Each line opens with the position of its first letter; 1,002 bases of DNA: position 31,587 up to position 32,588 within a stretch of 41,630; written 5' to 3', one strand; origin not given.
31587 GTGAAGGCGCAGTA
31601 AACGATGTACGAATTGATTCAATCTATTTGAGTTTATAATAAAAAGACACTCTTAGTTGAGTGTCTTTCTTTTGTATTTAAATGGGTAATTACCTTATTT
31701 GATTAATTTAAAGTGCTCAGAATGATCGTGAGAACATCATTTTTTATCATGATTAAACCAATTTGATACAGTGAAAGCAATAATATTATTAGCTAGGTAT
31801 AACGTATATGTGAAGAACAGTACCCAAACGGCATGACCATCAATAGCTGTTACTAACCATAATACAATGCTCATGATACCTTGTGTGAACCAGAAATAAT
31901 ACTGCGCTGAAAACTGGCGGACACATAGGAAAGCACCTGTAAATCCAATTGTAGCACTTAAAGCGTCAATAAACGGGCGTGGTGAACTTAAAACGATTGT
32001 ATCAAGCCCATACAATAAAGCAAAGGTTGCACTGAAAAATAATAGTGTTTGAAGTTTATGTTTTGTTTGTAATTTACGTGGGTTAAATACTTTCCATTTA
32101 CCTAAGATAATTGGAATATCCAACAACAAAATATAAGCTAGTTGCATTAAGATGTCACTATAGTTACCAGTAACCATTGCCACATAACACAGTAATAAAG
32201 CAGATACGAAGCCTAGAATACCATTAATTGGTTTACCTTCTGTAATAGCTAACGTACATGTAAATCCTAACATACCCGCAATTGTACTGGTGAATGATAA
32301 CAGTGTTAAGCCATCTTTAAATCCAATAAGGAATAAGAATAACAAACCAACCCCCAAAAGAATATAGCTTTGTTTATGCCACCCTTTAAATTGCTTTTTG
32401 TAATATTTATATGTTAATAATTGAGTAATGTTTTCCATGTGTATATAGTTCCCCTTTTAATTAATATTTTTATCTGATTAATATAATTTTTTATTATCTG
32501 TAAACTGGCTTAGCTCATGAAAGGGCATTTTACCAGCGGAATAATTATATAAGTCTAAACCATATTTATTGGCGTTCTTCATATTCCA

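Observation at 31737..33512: Nucleoside-salvage module: PnuC-like transporter, deoxynucleoside kinase (with extra C-terminal domain) and NrdH redoxin beside the DNA polymerase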

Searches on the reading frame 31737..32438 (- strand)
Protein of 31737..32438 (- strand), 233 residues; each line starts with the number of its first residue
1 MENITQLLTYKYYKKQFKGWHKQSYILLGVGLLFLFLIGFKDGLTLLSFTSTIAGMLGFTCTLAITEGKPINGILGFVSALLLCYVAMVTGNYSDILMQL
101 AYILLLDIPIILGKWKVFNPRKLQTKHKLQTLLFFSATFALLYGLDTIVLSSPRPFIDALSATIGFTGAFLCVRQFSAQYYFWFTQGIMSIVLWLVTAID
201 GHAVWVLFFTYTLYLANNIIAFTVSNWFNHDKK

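Call 3: search_protein_families(library=pfam, proteins=[window:31737-32438:-], max_evalue=0.1)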
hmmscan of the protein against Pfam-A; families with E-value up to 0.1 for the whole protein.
window:31737-32438:- (233 aa): 1 family
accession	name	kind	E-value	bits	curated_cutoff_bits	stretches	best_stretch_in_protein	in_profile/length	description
PF04973.17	NMN_transporter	-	9.4e-23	81.5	27.3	1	50-227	3-173/175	Nicotinamide mononucleotide transporter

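Call 4: search_protein_families(library=phrogs, proteins=[window:31737-32438:-], max_evalue=0.001)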
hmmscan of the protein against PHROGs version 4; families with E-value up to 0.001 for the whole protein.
window:31737-32438:- (233 aa): 1 family
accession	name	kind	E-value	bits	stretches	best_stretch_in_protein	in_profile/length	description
phrog_1880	-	moron, auxiliary metabolic gene and host takeover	3.4e-59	201.2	1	5-232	2-231/235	PnuC-like nicotinamide mononucleotide transport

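Call 5: search_protein_families(library=ncbifam, proteins=[window:31737-32438:-], max_evalue=0.01)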
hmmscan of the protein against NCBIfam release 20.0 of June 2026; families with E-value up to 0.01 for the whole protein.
window:31737-32438:- (233 aa): 1 family
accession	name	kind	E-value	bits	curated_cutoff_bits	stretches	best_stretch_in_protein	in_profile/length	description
TIGR01528.1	NMN_trans_PnuC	equivalog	1.3e-20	74.1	42.45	1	48-232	2-186/187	nicotinamide riboside transporter PnuC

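Call 9: search_dna_similar(query=window:31737-32438:-, collection=phages, mode=protein, max_rows=40)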
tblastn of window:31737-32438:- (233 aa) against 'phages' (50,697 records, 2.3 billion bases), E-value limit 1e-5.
Records with a match: 105; places in all: 105; records where one place covers at least 80% of the query: 98.
Best place of each record, by identity: <60% 105.
By first word of the organism name: Enterococcus 50; Lactobacillus 42; Weissella 7; Lactococcus 2; Lactiplantibacillus 1; Listeria 1; Levilactobacillus 1; Leuconostoc 1.
By host as written in the record: Lactobacillus plantarum 18; - 10; Enterococcus faecalis 9; Lactobacillus brevis 7; Enterococcus faecium 5; Enterococcus sp. 5; Enterococcus faecalis ATCC 700802 / V583 4; Lactobacillus plantarum IMAU10120 3; and 28 more.
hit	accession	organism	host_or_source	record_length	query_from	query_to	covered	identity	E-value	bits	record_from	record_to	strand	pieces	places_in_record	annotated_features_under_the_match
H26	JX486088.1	Lactobacillus phage ATCC 8014-B2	Lactobacillus plantarum ATCC 8014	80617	2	232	99%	57.9%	2e-70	239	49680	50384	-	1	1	nicotinamide mononucleotide transporter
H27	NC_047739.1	Lactobacillus phage ATCC 8014-B2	Lactobacillus plantarum ATCC 8014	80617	2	232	99%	57.9%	2e-70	239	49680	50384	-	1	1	PnuC-like nicotinamide mononucleotide transport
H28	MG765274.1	Lactobacillus phage Maenad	Lactobacillus plantarum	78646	2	232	99%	57.4%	7e-69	234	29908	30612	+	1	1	nicotinamide mononucleotide transporter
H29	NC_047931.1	Lactobacillus phage Maenad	Lactobacillus plantarum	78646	2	232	99%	57.4%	7e-69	234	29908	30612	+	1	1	PnuC-like nicotinamide mononucleotide transport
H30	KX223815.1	Lactobacillus phage P1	Lactobacillus plantarum IMAU10120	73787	2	228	97%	58.4%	2e-68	233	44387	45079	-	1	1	membrane protein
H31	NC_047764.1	Lactobacillus phage P1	Lactobacillus plantarum IMAU10120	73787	2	228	97%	58.4%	2e-68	233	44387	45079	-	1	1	PnuC-like nicotinamide mononucleotide transport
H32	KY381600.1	Lactobacillus phage P2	Lactobacillus plantarum IMAU10120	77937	2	228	97%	58.4%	2e-68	233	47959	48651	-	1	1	membrane protein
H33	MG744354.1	Lactobacillus phage Satyr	Lactobacillus plantarum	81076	2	232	99%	57.0%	4e-68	232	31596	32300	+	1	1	nicotinamide mononucleotide transporter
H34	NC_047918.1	Lactobacillus phage Satyr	Lactobacillus plantarum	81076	2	232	99%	57.0%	4e-68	232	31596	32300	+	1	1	PnuC-like nicotinamide mononucleotide transport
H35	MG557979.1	Lactobacillus phage Lpa804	Lactobacillus plantarum PA106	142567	2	228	97%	58.0%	1e-68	233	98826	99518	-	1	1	PnuC subfamily nicotinamide mononucleotide transporter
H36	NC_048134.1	Lactobacillus phage Lpa804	Lactobacillus plantarum PA106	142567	2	228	97%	58.0%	1e-68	233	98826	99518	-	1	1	PnuC-like nicotinamide mononucleotide transport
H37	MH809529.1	Lactobacillus phage Iacchus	Lactobacillus plantarum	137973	2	230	98%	57.1%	1e-68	233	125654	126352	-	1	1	nicotinamide mononucleotide transporter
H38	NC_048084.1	Lactobacillus phage Iacchus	Lactobacillus plantarum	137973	2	230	98%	57.1%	1e-68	233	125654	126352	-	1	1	PnuC-like nicotinamide mononucleotide transport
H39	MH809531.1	Lactobacillus phage Bromius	Lactobacillus plantarum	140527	2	230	98%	57.1%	1e-68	233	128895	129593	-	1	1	nicotinamide mononucleotide transporter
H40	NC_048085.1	Lactobacillus phage Bromius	Lactobacillus plantarum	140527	2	230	98%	57.1%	1e-68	233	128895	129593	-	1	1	PnuC-like nicotinamide mononucleotide transport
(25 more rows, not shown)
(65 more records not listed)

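Call 12: get_annotated_region(hit=H26, flank=5000)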
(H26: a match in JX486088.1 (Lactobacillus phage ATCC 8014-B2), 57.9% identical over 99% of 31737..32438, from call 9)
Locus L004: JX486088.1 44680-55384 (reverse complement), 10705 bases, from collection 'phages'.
description: Lactobacillus phage ATCC 8014-B2, complete genome.
organism: Lactobacillus phage ATCC 8014-B2 (NCBI taxid 1225795)
taxonomy: Viruses; Duplodnaviria; Heunggongvirae; Uroviricota; Caudoviricetes; Tybeckvirinae; Douglaswolinvirus; Douglaswolinvirus B2
host: Lactobacillus plantarum ATCC 8014; source: -; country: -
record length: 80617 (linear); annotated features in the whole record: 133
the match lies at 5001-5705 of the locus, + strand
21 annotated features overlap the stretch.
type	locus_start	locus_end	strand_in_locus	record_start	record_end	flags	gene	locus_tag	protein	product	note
CDS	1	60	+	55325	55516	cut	-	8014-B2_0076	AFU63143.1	hypothetical protein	-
CDS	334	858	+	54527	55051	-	-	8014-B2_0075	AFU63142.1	hypothetical protein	-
CDS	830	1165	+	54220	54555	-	-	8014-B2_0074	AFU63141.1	hypothetical protein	-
CDS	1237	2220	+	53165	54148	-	-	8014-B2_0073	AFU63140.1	replication protein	-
CDS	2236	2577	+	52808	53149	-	-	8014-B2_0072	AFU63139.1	hypothetical protein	-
CDS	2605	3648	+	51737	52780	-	-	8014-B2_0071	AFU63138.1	ATP/GTP binding protein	-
CDS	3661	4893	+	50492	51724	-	-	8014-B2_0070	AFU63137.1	DNA polymerase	-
CDS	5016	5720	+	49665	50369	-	-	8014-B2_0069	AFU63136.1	nicotinamide mononucleotide transporter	-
CDS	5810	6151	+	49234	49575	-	-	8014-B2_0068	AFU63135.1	hypothetical protein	-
CDS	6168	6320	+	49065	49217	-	-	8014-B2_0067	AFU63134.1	hypothetical protein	-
CDS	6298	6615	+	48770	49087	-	-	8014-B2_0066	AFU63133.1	glutaredoxin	-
CDS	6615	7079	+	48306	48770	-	-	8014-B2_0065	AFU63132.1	nucleoside deoxyribosyltransferase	-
CDS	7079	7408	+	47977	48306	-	-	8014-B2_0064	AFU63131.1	hypothetical protein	-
CDS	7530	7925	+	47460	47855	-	-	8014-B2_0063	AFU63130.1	hypothetical protein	-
CDS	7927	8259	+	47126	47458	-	-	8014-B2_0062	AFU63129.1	hypothetical protein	-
CDS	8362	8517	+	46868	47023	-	-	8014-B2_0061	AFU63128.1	hypothetical protein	-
CDS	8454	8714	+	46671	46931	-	-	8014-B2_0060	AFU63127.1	growth inhibitor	-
CDS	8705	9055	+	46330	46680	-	-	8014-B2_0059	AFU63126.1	hypothetical protein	-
CDS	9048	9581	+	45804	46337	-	-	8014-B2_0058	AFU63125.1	hypothetical protein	-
CDS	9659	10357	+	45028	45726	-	-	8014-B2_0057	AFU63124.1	endolysin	-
CDS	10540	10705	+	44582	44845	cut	-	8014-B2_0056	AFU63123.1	hypothetical protein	-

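Call 19: search_solved_structures(query=window:31737-32438:-, max_evalue=1, show_alignments=2)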
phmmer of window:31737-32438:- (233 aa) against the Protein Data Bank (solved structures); distinct sequences matched with E-value up to 1: 6.
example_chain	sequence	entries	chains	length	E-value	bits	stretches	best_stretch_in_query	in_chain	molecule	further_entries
4qtn_A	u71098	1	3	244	8.7e-06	28.7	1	15-227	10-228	Nicotinamide riboside transporter PnuC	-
7x90_F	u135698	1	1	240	0.45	13.2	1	130-186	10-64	Ab326 light chain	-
7y6l_L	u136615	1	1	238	0.46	13.2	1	130-184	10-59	Ab816 light chain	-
7x8y_L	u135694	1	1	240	0.5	13.1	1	130-187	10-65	Ab159 light chain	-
7x92_L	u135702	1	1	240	0.56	12.9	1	130-186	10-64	Ab445 light chain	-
7x8w_L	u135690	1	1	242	0.73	12.6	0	130-184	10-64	Ab354 light chain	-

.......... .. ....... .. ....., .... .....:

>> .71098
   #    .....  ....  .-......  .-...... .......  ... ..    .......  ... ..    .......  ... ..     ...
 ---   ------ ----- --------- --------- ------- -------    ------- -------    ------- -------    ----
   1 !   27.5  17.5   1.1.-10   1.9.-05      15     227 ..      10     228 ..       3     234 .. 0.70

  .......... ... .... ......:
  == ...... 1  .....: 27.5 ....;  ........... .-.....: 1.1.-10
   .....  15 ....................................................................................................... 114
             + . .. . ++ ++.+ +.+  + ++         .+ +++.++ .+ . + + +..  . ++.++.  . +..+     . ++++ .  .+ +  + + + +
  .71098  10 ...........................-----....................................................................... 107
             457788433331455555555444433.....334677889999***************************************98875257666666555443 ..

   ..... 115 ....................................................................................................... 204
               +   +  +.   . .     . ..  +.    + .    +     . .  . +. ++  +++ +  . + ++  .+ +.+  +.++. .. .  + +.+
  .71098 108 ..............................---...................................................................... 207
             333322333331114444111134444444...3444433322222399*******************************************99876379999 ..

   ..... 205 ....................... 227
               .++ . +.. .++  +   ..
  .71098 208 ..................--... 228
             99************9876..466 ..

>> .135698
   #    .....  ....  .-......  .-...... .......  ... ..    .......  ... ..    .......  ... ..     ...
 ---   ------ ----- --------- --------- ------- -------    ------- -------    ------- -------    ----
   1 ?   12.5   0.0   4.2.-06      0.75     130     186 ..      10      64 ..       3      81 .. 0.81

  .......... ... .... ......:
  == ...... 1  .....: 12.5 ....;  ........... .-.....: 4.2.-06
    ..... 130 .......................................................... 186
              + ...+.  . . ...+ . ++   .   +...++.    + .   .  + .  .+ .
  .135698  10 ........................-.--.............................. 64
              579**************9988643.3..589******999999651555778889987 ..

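Call 22: find_homologous_proteins(query=window:31737-32438:-, max_evalue=0.00001)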
Query window:31737-32438:- (233 aa): 89 proteins with E <= 0.00001 among 1033 candidates.
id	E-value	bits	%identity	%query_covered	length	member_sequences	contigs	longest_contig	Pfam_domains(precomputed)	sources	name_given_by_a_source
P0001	4.5e-144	496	96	100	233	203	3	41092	PF04973.18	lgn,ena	-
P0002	2.7e-124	431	86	98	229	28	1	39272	PF04973.18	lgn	-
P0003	1.2e-122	426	86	98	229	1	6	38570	PF04973.18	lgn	-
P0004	2.2e-120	418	82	100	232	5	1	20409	PF04973.18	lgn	-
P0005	2.0e-110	386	74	99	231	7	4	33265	PF04973.18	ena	-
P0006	4.7e-96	339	90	75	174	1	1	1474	PF04973.18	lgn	-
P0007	2.9e-91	323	89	72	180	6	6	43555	PF04973.18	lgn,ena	-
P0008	3.6e-85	303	58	99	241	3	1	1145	PF04973.18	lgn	-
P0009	1.2e-84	302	58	99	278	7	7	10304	PF04973.18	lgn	-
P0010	5.8e-84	299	57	99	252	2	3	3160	PF04973.18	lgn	-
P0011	2.2e-83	297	58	99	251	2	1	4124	PF04973.18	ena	-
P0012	5.0e-83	296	60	100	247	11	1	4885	PF04973.18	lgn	-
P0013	1.8e-82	294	57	99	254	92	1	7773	PF04973.18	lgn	-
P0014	6.9e-82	293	58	99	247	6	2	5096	PF04973.18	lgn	-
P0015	8.9e-82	292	58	98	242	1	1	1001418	PF04973.18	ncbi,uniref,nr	ncbi:nicotinamide mononucleotide transporter [Companilactobacillus sp. RD055328]|uniref:nicotinamide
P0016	1.3e-81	292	58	99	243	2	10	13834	PF04973.18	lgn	-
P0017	4.6e-81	290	57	98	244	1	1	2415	PF04973.18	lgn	-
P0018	5.3e-81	290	59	99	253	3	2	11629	PF04973.18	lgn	-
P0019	1.7e-80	288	59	97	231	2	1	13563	PF04973.18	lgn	-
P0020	1.1e-79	285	57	98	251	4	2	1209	PF04973.18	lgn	-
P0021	2.5e-79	284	57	98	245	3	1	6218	PF04973.18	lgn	-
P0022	6.5e-79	283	58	98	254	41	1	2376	PF04973.18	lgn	-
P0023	8.2e-79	282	58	98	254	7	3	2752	PF04973.18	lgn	-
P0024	1.3e-78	282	56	98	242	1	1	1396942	PF04973.18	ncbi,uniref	ncbi:nicotinamide riboside transporter PnuC [Companilactobacillus sp. DQM5]|uniref:nicotinamide ribo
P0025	3.5e-78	280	56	100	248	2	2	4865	PF04973.18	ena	-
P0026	2.6e-77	278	58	99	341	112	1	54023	PF04973.18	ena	-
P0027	2.7e-77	277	56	99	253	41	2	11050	PF04973.18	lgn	-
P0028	3.5e-77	277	56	100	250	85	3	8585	PF04973.18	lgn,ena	-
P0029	3.9e-77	277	56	99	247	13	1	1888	PF04973.18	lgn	-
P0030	2.7e-76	274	55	100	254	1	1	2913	PF04973.18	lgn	-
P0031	3.2e-76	274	57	96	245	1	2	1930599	PF04973.18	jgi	jgi:nicotinamide mononucleotide transporter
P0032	1.0e-75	272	54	100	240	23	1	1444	PF04973.18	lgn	-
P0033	3.8e-75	270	59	98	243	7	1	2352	PF04973.18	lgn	-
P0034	5.6e-75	270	59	98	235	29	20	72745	PF04973.18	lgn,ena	-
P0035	6.5e-75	270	55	99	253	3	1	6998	PF04973.18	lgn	-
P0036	1.2e-74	269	54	99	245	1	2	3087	PF04973.18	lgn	-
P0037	1.0e-73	266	53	100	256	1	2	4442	PF04973.18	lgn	-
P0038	1.0e-73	266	55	100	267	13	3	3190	PF04973.18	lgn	-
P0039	1.3e-73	265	56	98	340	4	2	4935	PF04973.18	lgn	-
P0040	1.4e-73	265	57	95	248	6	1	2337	PF04973.18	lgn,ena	-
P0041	1.8e-73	265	57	95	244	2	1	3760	PF04973.18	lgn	-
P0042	3.1e-73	264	57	99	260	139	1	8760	PF04973.18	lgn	-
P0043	3.1e-73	264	54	98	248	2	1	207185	PF04973.18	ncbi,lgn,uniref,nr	ncbi:nicotinamide riboside transporter PnuC [Lactobacillus sp. YT155]|uniref:nicotinamide riboside t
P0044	3.5e-73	264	54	100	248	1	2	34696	PF04973.18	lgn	-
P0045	6.7e-73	263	54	100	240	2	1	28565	PF04973.18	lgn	-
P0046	8.2e-73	263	55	100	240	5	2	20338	PF04973.18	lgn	-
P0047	1.6e-72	262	58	98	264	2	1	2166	PF04973.18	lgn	-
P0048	2.0e-72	262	52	100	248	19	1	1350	PF04973.18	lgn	-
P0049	4.5e-72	260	56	100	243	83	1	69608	PF04973.18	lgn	-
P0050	1.3e-71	259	60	86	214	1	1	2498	PF04973.18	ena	-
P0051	4.2e-71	257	56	99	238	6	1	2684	PF04973.18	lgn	-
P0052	9.2e-71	256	57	99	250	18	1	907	PF04973.18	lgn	-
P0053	1.6e-70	255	56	100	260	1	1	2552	PF04973.18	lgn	-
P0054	2.4e-70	255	50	100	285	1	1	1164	PF04973.18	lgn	-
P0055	2.0e-69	252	53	98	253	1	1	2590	PF04973.18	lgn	-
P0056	2.1e-69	252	53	100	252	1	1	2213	PF04973.18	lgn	-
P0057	2.3e-69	251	54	100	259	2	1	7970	PF04973.18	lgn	-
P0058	3.1e-69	251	54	98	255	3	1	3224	PF04973.18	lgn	-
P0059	6.6e-69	250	56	99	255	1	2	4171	PF04973.18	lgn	-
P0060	1.2e-68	249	53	100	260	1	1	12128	PF04973.18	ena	-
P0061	1.8e-68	249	55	98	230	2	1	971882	PF04973.18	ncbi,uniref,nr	ncbi:nicotinamide riboside transporter PnuC [Companilactobacillus metriopterae]|uniref:nicotinamide 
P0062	1.9e-67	245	53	100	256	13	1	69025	PF04973.18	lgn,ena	-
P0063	4.9e-66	241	52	99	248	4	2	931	PF04973.18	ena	-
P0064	1.5e-65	239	52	100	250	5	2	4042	PF04973.18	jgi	-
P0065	1.6e-64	236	52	98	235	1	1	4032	PF04973.18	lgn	-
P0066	2.7e-64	235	51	97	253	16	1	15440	PF04973.18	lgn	-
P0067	1.8e-63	232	54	96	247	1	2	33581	PF04973.18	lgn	-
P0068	4.4e-63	231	52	100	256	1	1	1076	PF04973.18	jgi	-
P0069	5.2e-61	224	49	99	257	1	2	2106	PF04973.18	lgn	-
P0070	3.7e-60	221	48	97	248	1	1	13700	PF04973.18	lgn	-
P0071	1.2e-58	216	54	81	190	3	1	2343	PF04973.18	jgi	-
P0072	2.2e-58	216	47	97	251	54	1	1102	PF04973.18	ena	-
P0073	2.3e-57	212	48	100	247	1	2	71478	PF04973.18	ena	-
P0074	3.3e-57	212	45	100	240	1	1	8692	PF04973.18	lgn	-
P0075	3.8e-57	212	46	97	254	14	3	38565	PF04973.18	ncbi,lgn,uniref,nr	ncbi:nicotinamide mononucleotide transporter [Fructobacillus sp. CRL 2054]|uniref:nicotinamide ribos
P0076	7.2e-57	211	47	97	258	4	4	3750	PF04973.18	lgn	-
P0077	1.1e-56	210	45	100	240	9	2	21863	PF04973.18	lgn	-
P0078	1.1e-52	197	45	95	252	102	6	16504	PF04973.18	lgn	-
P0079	4.3e-52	195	43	97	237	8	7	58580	PF04973.18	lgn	-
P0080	6.7e-52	194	45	99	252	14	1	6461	PF04973.18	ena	-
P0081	1.7e-51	193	44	97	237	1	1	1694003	PF04973.18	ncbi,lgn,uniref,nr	ncbi:nicotinamide riboside transporter PnuC [Lactobacillus sp. ESL0785]|uniref:nicotinamide riboside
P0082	1.1e-49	187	42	100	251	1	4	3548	PF04973.18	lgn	-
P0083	2.1e-49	186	43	99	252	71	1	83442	PF04973.18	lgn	-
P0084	1.2e-46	177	47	88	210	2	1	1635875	PF04973.18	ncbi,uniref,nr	ncbi:hypothetical protein KIM322_08560 [Lactobacillus xylocopicola]|uniref:Nicotinamide mononucleoti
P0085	2.8e-45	173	42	94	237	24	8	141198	PF04973.18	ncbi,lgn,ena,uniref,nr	ncbi:nicotinamide riboside transporter PnuC [Lactobacillus sp. wkB10]|uniref:nicotinamide riboside t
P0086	1.1e-42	164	45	94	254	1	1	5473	PF04973.18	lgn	-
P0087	5.4e-40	155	40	97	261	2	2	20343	PF04973.18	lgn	-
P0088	3.5e-39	153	38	96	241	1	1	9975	PF04973.18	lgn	-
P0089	6.0e-21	93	34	93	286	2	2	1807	PF04973.18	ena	-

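Call 23: find_encoding_contigs(protein=P0015, flank=6000, max_places=2)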
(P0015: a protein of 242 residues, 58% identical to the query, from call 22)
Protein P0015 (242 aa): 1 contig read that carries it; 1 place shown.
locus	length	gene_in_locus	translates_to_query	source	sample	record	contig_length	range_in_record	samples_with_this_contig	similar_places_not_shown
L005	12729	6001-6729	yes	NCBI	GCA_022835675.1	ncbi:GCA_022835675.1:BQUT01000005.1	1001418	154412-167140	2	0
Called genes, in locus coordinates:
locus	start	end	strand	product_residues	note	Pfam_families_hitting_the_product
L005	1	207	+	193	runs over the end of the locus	PF01025:GrpE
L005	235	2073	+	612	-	PF00012:HSP70, PF06723:MreB_Mbl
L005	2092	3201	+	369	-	PF00226:DnaJ, PF01556:DnaJ_C, PF00684:DnaJ_CXXCXGXG, PF27439:DnaJ_C_2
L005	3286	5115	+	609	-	PF00009:GTP_EFTU, PF03144:GTP_EFTU_D2, PF00679:EFG_C, PF06421:LepA_C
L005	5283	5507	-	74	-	PF06993:DUF1304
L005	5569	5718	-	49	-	-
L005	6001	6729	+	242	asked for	PF04973:NMN_transporter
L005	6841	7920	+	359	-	PF04389:Peptidase_M28 (faint), PF05343:Peptidase_M42, PF01546:Peptidase_M20 (weak)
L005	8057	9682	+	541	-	PF00005:ABC_tran, PF02463:SMC_N (faint), PF13304:AAA_21 (faint), PF12848:ABC_tran_Xtn, PF00005:ABC_tran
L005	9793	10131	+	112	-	PF03551:PadR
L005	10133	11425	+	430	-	PF13349:DUF4097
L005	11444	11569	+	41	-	-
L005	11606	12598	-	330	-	PF01073:3Beta_HSD, PF01370:Epimerase, PF02719:Polysacc_synt_2, PF04321:RmlD_sub_bind, PF05368:NmrA (weak), PF08659:KR (weak), PF13460:NAD_binding_10 (weak), PF16363:GDP_Man_Dehyd, +1 more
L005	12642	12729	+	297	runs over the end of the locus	PF04203:Sortase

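Call 24: find_encoding_contigs(protein=P0081, flank=6000, max_places=2)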
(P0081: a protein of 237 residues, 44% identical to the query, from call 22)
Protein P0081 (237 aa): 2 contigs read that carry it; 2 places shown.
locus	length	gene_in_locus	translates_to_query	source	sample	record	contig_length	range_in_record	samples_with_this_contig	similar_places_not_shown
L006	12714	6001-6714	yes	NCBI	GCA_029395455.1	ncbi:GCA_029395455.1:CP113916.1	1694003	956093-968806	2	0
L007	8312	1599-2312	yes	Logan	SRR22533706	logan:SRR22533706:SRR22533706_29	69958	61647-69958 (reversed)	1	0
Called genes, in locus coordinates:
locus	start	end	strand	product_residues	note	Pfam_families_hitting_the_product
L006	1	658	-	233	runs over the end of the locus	PF00528:BPD_transp_1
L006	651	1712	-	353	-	PF02463:SMC_N, PF00005:ABC_tran, PF13304:AAA_21 (faint), PF09383:NIL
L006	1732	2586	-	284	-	PF03180:Lipoprotein_9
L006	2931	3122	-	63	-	-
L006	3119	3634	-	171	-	PF00186:DHFR_1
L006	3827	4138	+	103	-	PF07739:TipAS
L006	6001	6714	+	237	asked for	PF04973:NMN_transporter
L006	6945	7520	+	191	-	PF01569:PAP2, PF14378:PAP2_3 (weak)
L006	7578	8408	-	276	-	PF02645:DegV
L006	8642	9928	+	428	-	PF03952:Enolase_N, PF00113:Enolase_C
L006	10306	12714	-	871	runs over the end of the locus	PF01074:Glyco_hydro_38N, PF09261:Alpha-mann_mid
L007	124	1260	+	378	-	PF14657:Arm-DNA-bind_4 (weak), PF14659:Phage_int_SAM_3, PF22022:Phage_int_M (faint), PF00589:Phage_integrase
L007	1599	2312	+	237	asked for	PF04973:NMN_transporter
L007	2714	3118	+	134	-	PF01569:PAP2, PF14378:PAP2_3 (weak)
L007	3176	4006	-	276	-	PF02645:DegV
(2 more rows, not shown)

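Call 25: find_encoding_contigs(protein=P0031, flank=6000, max_places=2)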
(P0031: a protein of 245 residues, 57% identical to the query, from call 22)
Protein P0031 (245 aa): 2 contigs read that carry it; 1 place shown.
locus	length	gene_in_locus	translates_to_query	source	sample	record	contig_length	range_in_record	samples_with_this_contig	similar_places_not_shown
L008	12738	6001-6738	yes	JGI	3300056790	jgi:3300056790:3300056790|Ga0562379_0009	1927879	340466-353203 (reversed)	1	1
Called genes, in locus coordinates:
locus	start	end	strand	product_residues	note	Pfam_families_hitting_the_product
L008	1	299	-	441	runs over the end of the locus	PF13506:Glyco_transf_21, PF00535:Glycos_transf_2, PF10111:Glyco_tranf_2_2, PF13641:Glyco_tranf_2_3, PF13632:Glyco_trans_2_3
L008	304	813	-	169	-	-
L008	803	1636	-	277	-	PF00563:EAL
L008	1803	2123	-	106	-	PF00085:Thioredoxin, PF14595:Thioredoxin_9, PF13098:Thioredoxin_2 (weak)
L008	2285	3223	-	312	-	PF00781:DAGK_cat, PF19279:YegS_C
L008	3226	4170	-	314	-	PF20434:BD-FAE (faint), PF02129:Peptidase_S15 (faint), PF12146:Hydrolase_4, PF00561:Abhydrolase_1 (weak), PF12697:Abhydrolase_6, PF00326:Peptidase_S9 (faint)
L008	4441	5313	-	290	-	-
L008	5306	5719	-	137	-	PF13274:SocA_Panacea (faint)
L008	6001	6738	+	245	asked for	PF04973:NMN_transporter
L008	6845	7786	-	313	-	PF13240:Zn_Ribbon_1 (weak), PF13248:Zn_ribbon_3 (faint)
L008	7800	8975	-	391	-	PF12773:DZR (weak), PF13240:Zn_Ribbon_1, PF13354:Beta-lactamase2, PF00768:Peptidase_S11 (weak)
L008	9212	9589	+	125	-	PF00392:GntR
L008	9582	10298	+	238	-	PF00005:ABC_tran, PF13304:AAA_21 (faint)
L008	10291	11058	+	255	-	-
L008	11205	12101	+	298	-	PF00781:DAGK_cat, PF19279:YegS_C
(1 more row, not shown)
